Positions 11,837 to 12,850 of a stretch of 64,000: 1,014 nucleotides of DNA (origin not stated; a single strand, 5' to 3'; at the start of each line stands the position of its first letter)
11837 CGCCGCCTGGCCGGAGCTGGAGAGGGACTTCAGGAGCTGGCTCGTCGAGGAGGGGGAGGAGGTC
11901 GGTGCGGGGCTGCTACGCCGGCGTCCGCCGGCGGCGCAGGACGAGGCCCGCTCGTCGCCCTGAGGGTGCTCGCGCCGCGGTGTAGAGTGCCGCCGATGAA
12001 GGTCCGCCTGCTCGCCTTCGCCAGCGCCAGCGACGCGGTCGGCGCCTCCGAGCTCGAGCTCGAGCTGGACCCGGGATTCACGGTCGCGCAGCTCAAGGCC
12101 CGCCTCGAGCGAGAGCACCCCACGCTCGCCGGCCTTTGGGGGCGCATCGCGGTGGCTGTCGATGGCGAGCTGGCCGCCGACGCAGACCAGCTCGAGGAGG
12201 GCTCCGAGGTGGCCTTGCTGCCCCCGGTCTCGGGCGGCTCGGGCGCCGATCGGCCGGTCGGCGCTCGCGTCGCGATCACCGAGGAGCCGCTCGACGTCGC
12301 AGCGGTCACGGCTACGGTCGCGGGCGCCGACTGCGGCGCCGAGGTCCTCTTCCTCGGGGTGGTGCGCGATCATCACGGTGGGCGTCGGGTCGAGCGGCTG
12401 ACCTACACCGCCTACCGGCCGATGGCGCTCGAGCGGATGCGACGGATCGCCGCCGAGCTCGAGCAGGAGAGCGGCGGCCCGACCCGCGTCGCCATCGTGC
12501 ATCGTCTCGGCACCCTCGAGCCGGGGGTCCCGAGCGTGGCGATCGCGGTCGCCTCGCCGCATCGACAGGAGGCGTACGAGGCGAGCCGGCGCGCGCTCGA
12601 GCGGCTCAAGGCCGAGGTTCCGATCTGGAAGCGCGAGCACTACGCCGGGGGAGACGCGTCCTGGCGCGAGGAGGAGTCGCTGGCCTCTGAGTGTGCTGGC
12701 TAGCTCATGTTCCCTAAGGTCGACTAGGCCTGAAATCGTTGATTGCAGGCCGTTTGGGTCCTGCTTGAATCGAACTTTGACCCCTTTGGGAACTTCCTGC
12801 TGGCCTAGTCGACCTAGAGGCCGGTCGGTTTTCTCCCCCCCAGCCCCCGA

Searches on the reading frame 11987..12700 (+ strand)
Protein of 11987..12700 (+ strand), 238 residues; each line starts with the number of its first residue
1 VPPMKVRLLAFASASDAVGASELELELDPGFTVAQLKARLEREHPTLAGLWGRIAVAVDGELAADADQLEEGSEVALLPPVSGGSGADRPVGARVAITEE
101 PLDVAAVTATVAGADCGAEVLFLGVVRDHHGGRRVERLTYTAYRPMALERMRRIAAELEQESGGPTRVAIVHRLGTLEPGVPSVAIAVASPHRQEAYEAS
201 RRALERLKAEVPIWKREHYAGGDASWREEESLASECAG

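Call 62: find_homologous_proteins(query=window:11987-12700:+, max_evalue=1e-30)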
Query window:11987-12700:+ (238 aa): 5799 proteins with E <= 1e-30 among 8000 candidates; the best 120 are listed.
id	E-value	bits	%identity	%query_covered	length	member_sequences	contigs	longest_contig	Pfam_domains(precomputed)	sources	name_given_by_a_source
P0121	5.6e-137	473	96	99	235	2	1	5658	PF02597.27,PF02391.23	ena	-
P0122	2.0e-108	380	81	97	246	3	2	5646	PF02597.27,PF02391.23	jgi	jgi:molybdopterin synthase catalytic subunit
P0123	1.9e-99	350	76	97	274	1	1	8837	PF02597.27,PF02391.23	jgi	jgi:molybdopterin synthase catalytic subunit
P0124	1.4e-98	347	76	97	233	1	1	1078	PF02597.27,PF02391.23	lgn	-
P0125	4.3e-95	336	73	97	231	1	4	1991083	PF02597.27,PF02391.23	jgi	jgi:MoaE-MoaD fusion protein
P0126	1.8e-93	331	72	99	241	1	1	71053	PF02597.27,PF02391.23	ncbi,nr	ncbi:MAG TPA: molybdenum cofactor biosynthesis protein MoaE [Thermoanaerobaculia bacterium]|nr:molyb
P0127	1.0e-89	318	69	98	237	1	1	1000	PF02597.27,PF02391.23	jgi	jgi:molybdopterin synthase catalytic subunit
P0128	9.8e-84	299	66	98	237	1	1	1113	PF02597.27,PF02391.23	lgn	-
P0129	6.5e-82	293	65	98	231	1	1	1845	PF02597.27,PF02391.23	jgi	jgi:MoaE-MoaD fusion protein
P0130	2.0e-81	291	66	99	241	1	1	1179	PF02597.27,PF02391.23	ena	-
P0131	2.7e-81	291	65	98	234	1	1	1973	PF02597.27,PF02391.23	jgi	-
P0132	2.7e-80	288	63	99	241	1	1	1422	PF02597.27,PF02391.23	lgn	-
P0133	1.1e-79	285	63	97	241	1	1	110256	PF02597.27,PF02391.23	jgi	jgi:MoaE-MoaD fusion protein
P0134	1.4e-79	285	64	97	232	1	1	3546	PF02597.27,PF02391.23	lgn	-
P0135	2.1e-79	285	62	99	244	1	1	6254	PF02597.27,PF02391.23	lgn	-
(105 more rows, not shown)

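Call 63: find_encoding_contigs(protein=P0121, flank=6000, max_places=3)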
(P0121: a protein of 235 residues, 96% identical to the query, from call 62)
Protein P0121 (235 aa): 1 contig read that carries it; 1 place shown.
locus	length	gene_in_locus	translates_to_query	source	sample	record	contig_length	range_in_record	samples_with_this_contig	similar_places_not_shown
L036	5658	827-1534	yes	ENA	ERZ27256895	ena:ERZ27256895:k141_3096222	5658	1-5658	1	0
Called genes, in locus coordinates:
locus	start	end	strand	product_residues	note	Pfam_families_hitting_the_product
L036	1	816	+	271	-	?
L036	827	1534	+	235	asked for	PF02597:ThiS, PF02391:MoaE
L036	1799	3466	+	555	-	PF01039:Carboxyl_trans, PF03255:ACCA (faint), PF06833:MdcE (faint)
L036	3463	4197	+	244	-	PF00702:Hydrolase, PF12710:HAD, PF13419:HAD_2, PF13242:Hydrolase_like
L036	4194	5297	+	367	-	PF01571:GCV_T, PF08669:GCV_T_C (weak)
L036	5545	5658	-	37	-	?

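Call 64: find_encoding_contigs(protein=P0122, flank=6000, max_places=3)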
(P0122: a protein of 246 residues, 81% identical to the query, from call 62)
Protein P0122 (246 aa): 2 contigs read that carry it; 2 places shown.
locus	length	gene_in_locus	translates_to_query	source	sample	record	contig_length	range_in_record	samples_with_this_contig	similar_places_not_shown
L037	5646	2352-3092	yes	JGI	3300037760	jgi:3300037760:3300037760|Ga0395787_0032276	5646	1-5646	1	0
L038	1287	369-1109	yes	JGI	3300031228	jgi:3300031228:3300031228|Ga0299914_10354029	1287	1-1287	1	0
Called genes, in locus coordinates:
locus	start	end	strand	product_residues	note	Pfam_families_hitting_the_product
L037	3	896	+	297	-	?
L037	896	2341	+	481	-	PF08239:SH3_3 (weak)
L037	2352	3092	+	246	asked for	PF02597:ThiS, PF02391:MoaE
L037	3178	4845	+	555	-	PF01039:Carboxyl_trans, PF03255:ACCA (faint), PF06833:MdcE (faint)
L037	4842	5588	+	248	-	PF00702:Hydrolase, PF12710:HAD, PF13419:HAD_2, PF13242:Hydrolase_like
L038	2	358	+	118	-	?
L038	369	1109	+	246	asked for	PF02597:ThiS, PF02391:MoaE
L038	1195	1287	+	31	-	?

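Call 65: find_encoding_contigs(protein=P0125, flank=10000, max_places=2)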
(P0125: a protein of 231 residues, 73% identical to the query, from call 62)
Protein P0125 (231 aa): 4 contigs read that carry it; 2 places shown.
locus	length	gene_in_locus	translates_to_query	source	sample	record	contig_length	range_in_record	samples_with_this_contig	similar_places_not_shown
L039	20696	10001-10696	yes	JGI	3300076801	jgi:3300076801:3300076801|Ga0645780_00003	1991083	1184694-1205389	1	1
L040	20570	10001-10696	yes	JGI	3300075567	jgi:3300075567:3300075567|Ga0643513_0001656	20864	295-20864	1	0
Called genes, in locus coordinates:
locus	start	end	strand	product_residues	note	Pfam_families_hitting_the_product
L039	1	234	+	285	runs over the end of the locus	PF01694:Rhomboid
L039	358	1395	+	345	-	PF01118:Semialdhyde_dh, PF02774:Semialdhyde_dhC, PF22698:Semialdhyde_dhC_1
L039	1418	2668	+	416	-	PF01960:ArgJ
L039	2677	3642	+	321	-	PF00696:AA_kinase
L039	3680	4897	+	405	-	PF00202:Aminotran_3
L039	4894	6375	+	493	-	PF00206:Lyase_1, PF14698:ASL_C2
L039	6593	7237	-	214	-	PF00174:Oxidored_molyb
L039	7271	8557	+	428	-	PF07228:SpoIIE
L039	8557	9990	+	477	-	-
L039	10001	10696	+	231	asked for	PF02597:ThiS, PF02391:MoaE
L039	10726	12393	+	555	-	PF01039:Carboxyl_trans, PF03255:ACCA (weak)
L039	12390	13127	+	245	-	PF00702:Hydrolase, PF12710:HAD, PF13419:HAD_2, PF13242:Hydrolase_like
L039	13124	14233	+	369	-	-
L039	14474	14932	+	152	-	PF01521:Fe-S_biosyn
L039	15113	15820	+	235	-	PF00702:Hydrolase, PF12710:HAD, PF13419:HAD_2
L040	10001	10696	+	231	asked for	PF02597:ThiS, PF02391:MoaE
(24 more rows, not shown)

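Call 66: find_encoding_contigs(protein=P0126, flank=10000, max_places=2)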
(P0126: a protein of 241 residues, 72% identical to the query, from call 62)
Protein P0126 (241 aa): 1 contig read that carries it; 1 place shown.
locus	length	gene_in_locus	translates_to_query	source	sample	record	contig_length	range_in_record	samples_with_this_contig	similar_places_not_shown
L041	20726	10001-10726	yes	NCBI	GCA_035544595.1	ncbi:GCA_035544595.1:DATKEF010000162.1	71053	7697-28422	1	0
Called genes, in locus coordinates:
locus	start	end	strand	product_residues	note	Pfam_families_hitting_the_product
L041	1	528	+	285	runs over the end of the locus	PF01694:Rhomboid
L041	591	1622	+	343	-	PF01118:Semialdhyde_dh, PF02774:Semialdhyde_dhC, PF22698:Semialdhyde_dhC_1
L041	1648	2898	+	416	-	PF01960:ArgJ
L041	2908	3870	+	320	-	PF00696:AA_kinase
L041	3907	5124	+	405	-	PF00202:Aminotran_3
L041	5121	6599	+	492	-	PF00206:Lyase_1, PF14698:ASL_C2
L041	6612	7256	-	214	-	PF00174:Oxidored_molyb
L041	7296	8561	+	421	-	PF07228:SpoIIE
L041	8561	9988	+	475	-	PF08239:SH3_3 (faint)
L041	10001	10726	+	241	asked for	PF02597:ThiS, PF02391:MoaE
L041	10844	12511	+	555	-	PF01039:Carboxyl_trans, PF03255:ACCA (faint)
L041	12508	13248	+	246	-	PF00702:Hydrolase, PF12710:HAD, PF13419:HAD_2, PF13242:Hydrolase_like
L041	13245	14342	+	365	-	PF01571:GCV_T, PF08669:GCV_T_C (weak)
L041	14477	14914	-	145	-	PF01521:Fe-S_biosyn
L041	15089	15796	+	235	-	PF00702:Hydrolase, PF12710:HAD (weak), PF13419:HAD_2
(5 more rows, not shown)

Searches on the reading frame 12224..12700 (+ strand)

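Call 48: search_protein_families(library=pfam, proteins=[window:12224-12700:+], max_evalue=0.00001)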
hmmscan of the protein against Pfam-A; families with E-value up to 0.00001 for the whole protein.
window:12224-12700:+ (159 aa): 1 family
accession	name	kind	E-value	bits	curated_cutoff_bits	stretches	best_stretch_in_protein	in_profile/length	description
PF02391.22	MoaE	-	2.3e-36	124.9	23.4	1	18-131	1-114/114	MoaE protein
